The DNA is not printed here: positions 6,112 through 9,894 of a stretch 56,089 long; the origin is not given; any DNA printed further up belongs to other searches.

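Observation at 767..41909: Two diverged paralogous cassettes: secreted accessory protein, giant SLH-anchored lyase, orphan SBP, cytoplasmic glycan-processing enzymes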

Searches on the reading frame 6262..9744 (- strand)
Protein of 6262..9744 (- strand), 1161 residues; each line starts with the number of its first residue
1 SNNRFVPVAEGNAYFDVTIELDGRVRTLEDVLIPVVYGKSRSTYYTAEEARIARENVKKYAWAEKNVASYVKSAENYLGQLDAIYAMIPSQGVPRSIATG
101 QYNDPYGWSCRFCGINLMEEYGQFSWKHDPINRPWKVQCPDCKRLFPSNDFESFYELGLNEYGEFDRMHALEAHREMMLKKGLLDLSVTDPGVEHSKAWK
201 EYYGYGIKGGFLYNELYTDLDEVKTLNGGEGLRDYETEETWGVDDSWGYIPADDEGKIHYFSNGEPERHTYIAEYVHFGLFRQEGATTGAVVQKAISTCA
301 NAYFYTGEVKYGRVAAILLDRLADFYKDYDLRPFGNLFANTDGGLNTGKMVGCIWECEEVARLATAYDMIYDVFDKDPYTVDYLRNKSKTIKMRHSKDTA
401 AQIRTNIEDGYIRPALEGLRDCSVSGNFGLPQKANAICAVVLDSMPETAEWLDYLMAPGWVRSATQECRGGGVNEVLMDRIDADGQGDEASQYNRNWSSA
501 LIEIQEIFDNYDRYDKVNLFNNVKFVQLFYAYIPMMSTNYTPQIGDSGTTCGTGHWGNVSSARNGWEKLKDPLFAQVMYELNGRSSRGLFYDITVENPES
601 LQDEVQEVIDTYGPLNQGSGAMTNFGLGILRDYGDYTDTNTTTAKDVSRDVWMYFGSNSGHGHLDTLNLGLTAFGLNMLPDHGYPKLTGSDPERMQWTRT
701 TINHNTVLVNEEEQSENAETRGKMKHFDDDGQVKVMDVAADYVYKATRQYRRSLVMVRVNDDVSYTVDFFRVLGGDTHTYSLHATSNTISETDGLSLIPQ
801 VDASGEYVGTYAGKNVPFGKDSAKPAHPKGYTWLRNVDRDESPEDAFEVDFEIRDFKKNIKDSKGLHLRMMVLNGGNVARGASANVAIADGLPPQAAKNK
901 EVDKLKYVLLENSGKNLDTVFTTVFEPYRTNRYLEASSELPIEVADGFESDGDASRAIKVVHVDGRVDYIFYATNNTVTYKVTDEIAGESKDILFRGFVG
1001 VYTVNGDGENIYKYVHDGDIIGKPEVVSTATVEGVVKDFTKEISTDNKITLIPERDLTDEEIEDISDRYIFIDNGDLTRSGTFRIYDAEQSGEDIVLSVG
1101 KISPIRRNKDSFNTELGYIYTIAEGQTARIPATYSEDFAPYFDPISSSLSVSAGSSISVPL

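Call 15: find_homologous_proteins(query=window:6262-9744:-, max_evalue=0.001)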
Query window:6262-9744:- (1161 aa): 190 proteins with E <= 0.001 among 8000 candidates; the best 120 are listed.
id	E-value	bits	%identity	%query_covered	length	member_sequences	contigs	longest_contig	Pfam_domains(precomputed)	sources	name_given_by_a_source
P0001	0.0e+0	1298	52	99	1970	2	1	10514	PF00395.26,PF02368.25,PF05345.19,PF07940.19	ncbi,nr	ncbi:MAG: S-layer homology domain-containing protein, partial [Oscillospiraceae bacterium]|nr:S-laye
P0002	0.0e+0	1283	50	99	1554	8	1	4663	PF17963.8,PF00395.26,PF05345.19,PF07940.19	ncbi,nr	ncbi:MAG: S-layer homology domain-containing protein, partial [Oscillospiraceae bacterium]|nr:S-laye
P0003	0.0e+0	1278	52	97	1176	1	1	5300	PF07940.19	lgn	-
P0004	0.0e+0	1275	51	97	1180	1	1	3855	PF07940.19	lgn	-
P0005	0.0e+0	1201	48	99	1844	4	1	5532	PF17963.8,PF02368.25,PF05345.19,PF26918.1,PF07940.19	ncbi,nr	ncbi:MAG: Ig-like domain-containing protein, partial [Oscillospiraceae bacterium]|nr:Ig-like domain-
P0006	0.0e+0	1177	47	98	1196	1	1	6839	PF07940.19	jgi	-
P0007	0.0e+0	1142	50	88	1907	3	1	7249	PF22359.3,PF02368.25,PF07940.19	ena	-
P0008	0.0e+0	1136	47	98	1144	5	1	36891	PF26374.1,PF07940.19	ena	-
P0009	0.0e+0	1109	48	95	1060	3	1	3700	PF07940.19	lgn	-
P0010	0.0e+0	1062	46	94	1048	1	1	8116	PF07940.19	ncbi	-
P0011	0.0e+0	1061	45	97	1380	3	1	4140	PF00395.26,PF05345.19,PF07940.19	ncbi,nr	ncbi:MAG: S-layer homology domain-containing protein, partial [Oscillospiraceae bacterium]|nr:S-laye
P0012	0.0e+0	1028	47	94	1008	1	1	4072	PF07940.19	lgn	-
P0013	0.0e+0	1016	44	99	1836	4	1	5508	PF21461.4,PF00395.26,PF05345.19,PF07940.19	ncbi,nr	ncbi:MAG: S-layer homology domain-containing protein, partial [Oscillospiraceae bacterium]|nr:S-laye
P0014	2.7e-290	984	45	94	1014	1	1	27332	PF07940.19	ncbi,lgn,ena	-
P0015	1.6e-289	982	45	94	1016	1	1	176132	PF07940.19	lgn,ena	-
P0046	2.0e-210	720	38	94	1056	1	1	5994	PF26374.1,PF07940.19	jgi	-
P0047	1.2e-209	717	36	98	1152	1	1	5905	PF26374.1,PF07940.19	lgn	-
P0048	2.5e-207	709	37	94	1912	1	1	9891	PF02368.25,PF26374.1,PF07940.19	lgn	-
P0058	1.8e-201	690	37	94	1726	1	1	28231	PF26182.1,PF22359.3,PF02368.25,PF26918.1,PF07940.19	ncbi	-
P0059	8.3e-200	685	36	97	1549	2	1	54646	PF05345.19,PF26374.1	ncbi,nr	ncbi:MAG: heparinase II/III family protein, partial [Oscillospiraceae bacterium]|nr:heparinase II/II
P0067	3.8e-193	663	35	54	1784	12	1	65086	PF02368.25,PF26374.1,PF22888.2,PF07940.19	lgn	-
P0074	2.5e-184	633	34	54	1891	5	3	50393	PF26182.1,PF16990.12,PF22359.3,PF02368.25,PF26374.1,PF26918.1,PF19077.7,PF07940.19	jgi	jgi:uncharacterized protein YjdB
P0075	3.7e-184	633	36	95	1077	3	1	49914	PF07940.19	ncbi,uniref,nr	ncbi:heparinase II/III domain-containing protein [Paenibacillus contaminans]|uniref:Heparinase II/II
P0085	1.4e-178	614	39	80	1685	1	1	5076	PF02368.25,PF26918.1,PF07940.19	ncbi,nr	ncbi:MAG: Ig-like domain-containing protein, partial [Oscillospiraceae bacterium]|nr:Ig-like domain-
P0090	3.0e-174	600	33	54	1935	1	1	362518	PF16990.12,PF02368.25,PF26918.1,PF22888.2,PF07940.19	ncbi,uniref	ncbi:FIMAH domain-containing protein [Paenibacillus chungangensis]|uniref:FIMAH domain-containing pr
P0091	4.5e-174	599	38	76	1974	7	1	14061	PF02368.25,PF26918.1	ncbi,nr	ncbi:MAG: Ig-like domain-containing protein, partial [Oscillospiraceae bacterium]|nr:Ig-like domain-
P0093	1.6e-172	594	34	51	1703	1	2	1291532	PF16990.12,PF26374.1,PF22888.2,PF07940.19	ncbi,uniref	ncbi:heparinase II/III family protein [Paenibacillus hodogayensis]|uniref:Heparinase II/III family p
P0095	5.5e-172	592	33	52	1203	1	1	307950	PF26374.1,PF07940.19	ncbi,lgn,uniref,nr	ncbi:heparinase II/III-like protein [Melghirimyces profundicolus]|uniref:Heparinase II/III-like prot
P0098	1.7e-171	591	34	97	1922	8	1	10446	PF22359.3,PF02368.25,PF26918.1,PF07940.19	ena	-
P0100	3.2e-168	580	44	56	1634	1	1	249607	PF21461.4,PF22359.3,PF02368.25,PF20578.5,PF26918.1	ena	-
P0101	3.2e-168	580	34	95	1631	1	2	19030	PF21461.4,PF22359.3,PF02368.25,PF26918.1,PF07940.19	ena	-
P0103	9.3e-168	578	38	44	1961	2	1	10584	PF26374.1,PF28587.1,PF07940.19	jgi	jgi:hypothetical protein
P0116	1.0e-151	525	38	65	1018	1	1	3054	PF02368.25,PF26918.1,PF07940.19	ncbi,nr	ncbi:MAG: heparinase II/III family protein, partial [Oscillospiraceae bacterium]|nr:heparinase II/II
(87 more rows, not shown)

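Call 25: find_related_loci(query=A1, collection=genome_contigs, flank=10000)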
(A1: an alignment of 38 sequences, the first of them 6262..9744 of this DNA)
Query A1 (1161 aa) in genome_contigs; peptide patterns used: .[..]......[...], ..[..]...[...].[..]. (x = any residue, [..] = any of these).
586 stretches matched a pattern (row limit reached: there are more); 524 encode a relative of the query (tblastn E <= 1e-3); the best 80 are kept; 80 distinct loci.
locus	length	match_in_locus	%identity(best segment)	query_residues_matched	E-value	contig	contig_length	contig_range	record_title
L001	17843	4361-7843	90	1-1161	0e+0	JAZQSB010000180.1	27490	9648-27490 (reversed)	MAG: Eubacteriales bacterium isolate T1900045215_TC20190211.MAGScoT_cleanbin_000046 SGB_5361_k141_569247, whole genome s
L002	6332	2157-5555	62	3-1145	0e+0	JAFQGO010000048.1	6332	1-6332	MAG: Oscillospiraceae bacterium isolate RGIG1800 Goat_Cecum-4__c139997, whole genome shotgun sequence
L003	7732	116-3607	59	7-1159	0e+0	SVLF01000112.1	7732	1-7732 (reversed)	MAG: Oscillospiraceae bacterium isolate SIG480 NODE_41879_length_7732_cov_1.166601, whole genome shotgun sequence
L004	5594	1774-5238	60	2-1161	0e+0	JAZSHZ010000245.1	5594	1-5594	MAG: Eubacteriales bacterium isolate T1900044574_TS20190040.MAGScoT_cleanbin_000011 SGB_470_k141_1437835, whole genome s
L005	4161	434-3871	57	7-1158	0e+0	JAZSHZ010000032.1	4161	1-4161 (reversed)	MAG: Eubacteriales bacterium isolate T1900044574_TS20190040.MAGScoT_cleanbin_000011 SGB_470_k141_1811393, whole genome s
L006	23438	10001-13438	57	7-1158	0e+0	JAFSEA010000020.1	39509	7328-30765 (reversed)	MAG: Oscillospiraceae bacterium isolate RGIG3057 Goat_Rectum-4__c208158, whole genome shotgun sequence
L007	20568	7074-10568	58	7-1161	0e+0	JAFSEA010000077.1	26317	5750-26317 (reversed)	MAG: Oscillospiraceae bacterium isolate RGIG3057 Goat_Rectum-4__c544960, whole genome shotgun sequence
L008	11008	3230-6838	55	5-1161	0e+0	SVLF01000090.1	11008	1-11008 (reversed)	MAG: Oscillospiraceae bacterium isolate SIG480 NODE_26630_length_11008_cov_1.417884, whole genome shotgun sequence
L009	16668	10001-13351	54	13-1146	0e+0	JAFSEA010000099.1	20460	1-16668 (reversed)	MAG: Oscillospiraceae bacterium isolate RGIG3057 Goat_Rectum-4__c655256, whole genome shotgun sequence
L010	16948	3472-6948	54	3-1161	0e+0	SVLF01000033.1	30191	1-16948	MAG: Oscillospiraceae bacterium isolate SIG480 NODE_7525_length_30191_cov_1.391066, whole genome shotgun sequence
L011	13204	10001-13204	54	1-1090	0e+0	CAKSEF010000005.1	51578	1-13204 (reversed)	MAG: uncultured Oscillospiraceae bacterium isolate REFINED_METABAT215_TOP10_CONTIGS_1500_ASSEMBLY_K77_MERGED__Hadza_MoBi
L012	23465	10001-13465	52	5-1161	0e+0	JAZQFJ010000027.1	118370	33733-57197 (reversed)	MAG: Eubacteriales bacterium isolate T1900044633_TS20190099.MAGScoT_cleanbin_000012 SGB_1084_k141_1039881, whole genome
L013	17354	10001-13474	52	3-1161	0e+0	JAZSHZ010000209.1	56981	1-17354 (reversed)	MAG: Eubacteriales bacterium isolate T1900044574_TS20190040.MAGScoT_cleanbin_000011 SGB_470_k141_365607, whole genome sh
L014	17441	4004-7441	52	7-1159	0e+0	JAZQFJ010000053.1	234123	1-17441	MAG: Eubacteriales bacterium isolate T1900044633_TS20190099.MAGScoT_cleanbin_000012 SGB_1084_k141_770871, whole genome s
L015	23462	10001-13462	52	3-1161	0e+0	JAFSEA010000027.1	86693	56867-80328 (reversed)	MAG: Oscillospiraceae bacterium isolate RGIG3057 Goat_Rectum-4__c231623, whole genome shotgun sequence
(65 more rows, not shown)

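Call 34: find_encoding_contigs(protein=P0075, flank=10000, max_places=2)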
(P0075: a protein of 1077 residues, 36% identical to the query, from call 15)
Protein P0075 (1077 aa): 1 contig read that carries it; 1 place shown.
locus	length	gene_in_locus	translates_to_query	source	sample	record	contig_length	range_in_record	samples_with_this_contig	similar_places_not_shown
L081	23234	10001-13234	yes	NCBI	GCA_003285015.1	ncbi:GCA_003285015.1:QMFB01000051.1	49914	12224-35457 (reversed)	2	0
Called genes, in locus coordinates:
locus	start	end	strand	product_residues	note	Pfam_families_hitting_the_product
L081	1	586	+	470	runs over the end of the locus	PF00072:Response_reg, PF00165:HTH_AraC, PF12833:HTH_18, PF00165:HTH_AraC (weak)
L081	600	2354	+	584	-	PF06580:His_kinase, PF02518:HATPase_c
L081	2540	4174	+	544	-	PF01547:SBP_bac_1, PF13416:SBP_bac_8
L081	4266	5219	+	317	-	PF00528:BPD_transp_1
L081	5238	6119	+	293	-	PF00528:BPD_transp_1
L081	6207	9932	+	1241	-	-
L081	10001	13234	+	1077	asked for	PF07940:Hepar_II_III_C (weak)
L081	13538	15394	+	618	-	PF07833:Cu_amine_oxidN1, PF01547:SBP_bac_1, PF13416:SBP_bac_8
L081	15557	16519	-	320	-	PF03009:GDPD, PF13653:GDPD_2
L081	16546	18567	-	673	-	PF02493:MORN (faint), PF07661:MORN_2 (faint)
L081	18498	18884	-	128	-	PF14107:DUF4280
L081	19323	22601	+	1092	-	PF07833:Cu_amine_oxidN1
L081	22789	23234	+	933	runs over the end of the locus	PF00672:HAMP, PF00211:Guanylate_cyc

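Call 35: find_encoding_contigs(protein=P0015, flank=10000, max_places=2)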
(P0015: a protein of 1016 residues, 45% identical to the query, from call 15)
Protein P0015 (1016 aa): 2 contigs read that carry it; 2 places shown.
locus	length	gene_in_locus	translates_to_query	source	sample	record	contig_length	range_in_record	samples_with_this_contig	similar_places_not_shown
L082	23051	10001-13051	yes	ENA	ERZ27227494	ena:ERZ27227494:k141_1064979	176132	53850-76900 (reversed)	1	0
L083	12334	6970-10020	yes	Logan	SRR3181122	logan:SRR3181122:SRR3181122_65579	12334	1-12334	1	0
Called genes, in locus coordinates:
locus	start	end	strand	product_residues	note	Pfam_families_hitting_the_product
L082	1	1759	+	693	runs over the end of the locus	PF00009:GTP_EFTU, PF03144:GTP_EFTU_D2, PF22042:EF-G_D2, PF14492:EFG_III, PF16658:RF3_C (weak), PF03764:EFG_IV, PF00679:EFG_C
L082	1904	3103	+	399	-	PF00009:GTP_EFTU, PF03144:GTP_EFTU_D2, PF03143:GTP_EFTU_D3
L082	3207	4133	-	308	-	-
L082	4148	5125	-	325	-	PF02311:AraC_binding, PF07883:Cupin_2 (weak), PF12833:HTH_18, PF00165:HTH_AraC (weak)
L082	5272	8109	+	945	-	-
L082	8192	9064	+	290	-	PF01263:Aldose_epim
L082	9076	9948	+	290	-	PF01263:Aldose_epim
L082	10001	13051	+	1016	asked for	PF07940:Hepar_II_III_C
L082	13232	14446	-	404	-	PF16927:HisKA_7TM, PF00196:GerE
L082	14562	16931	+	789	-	PF00395:SLH, PF13927:Ig_3 (faint), PF13573:SprB (faint), PF03144:GTP_EFTU_D2 (weak)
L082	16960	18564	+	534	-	PF00395:SLH, PF03144:GTP_EFTU_D2 (weak)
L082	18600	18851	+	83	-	PF00395:SLH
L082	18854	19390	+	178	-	PF00395:SLH (faint)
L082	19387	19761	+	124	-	-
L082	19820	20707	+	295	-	PF14471:DUF4428 (weak)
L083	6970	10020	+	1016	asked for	PF07940:Hepar_II_III_C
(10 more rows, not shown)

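Call 38: predict_structure(alignment_id=A1)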
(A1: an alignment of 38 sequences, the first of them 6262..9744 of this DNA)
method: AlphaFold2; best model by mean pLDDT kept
length: 1161 residues; sequences in the alignment: 38
mean_pLDDT: 88.3   pTM: 0.88
mean pLDDT of the five models: 88.3, 86.4, 85.3, 85.2, 84.2
residues with pLDDT >= 90: 796; 70-90: 260; 50-70: 64; < 50: 41
segments of 3 or more residues with pLDDT < 50: 1-10, 637-643, 1141-1161
pLDDT, mean of each block of 10 residues (from residue 1): 38 64 66 60 93 97 94 95 95 91 85 87 89 94 95 96 94 97 92 92 94 90 69 87 93 90 88 95 78 96 97 98 96 85 82 93 97 96 96 91 94 96 92 97 92 96 84 94 85 84 92 92 92 84 77 85 93 95 93 95 97 90 92 60 66 89 85 90 68 69 89 85 93 95 93 96 95 96 96 97 94 85 59 93 97 91 91 94 96 84 94 96 97 97 85 89 97 95 93 96 95 96 89 96 94 94 92 78 94 95 92 94 95 86 34 26 28
secondary structure, 60 per line:
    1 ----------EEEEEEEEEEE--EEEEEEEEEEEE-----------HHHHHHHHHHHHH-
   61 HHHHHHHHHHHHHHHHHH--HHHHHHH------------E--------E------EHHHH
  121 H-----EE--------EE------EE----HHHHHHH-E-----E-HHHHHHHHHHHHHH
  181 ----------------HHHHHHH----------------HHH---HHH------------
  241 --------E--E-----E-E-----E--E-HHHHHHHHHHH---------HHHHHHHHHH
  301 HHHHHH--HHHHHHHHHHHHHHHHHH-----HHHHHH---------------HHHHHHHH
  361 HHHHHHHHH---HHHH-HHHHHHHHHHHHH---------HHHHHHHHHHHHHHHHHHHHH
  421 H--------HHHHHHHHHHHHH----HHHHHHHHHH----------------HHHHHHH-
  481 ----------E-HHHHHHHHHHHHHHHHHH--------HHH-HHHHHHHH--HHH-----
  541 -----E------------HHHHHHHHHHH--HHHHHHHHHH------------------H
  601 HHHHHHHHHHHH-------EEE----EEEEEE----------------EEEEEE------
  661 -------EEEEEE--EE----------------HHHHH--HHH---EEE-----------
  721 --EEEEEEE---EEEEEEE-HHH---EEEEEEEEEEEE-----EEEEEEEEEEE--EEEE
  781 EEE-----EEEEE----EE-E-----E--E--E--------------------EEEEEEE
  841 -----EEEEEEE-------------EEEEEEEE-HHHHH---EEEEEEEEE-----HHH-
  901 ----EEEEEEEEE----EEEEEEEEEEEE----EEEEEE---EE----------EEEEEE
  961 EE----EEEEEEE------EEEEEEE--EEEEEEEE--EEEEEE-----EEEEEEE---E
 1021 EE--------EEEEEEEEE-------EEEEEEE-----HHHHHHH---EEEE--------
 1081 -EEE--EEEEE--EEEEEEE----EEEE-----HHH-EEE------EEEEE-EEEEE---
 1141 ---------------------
elements in order (helices of 4 or more, strands of 3 or more residues): E11-21 E24-35 H47-59 H61-78 H81-87 H117-121 H151-157 H167-180 H197-203 H271-281 H291-306 H309-326 H332-337 H353-369 H373-376 H378-390 H400-421 H430-442 H447-456 H473-479 H493-510 H523-530 H559-569 H572-581 H600-612 E620-622 E627-632 E649-654 E668-673 H694-698 E707-709 E723-729 E733-739 E747-758 E764-774 E777-783 E789-793 E834-840 E846-852 E866-873 H875-879 E883-891 E905-913 E918-929 E934-939 E955-962 E967-973 E980-986 E989-996 E999-1004 E1010-1016 E1020-1022 E1031-1039 E1047-1053 H1059-1065 E1069-1072 E1082-1084 E1087-1091 E1094-1100 E1105-1108 E1118-1120 E1127-1131 E1133-1137
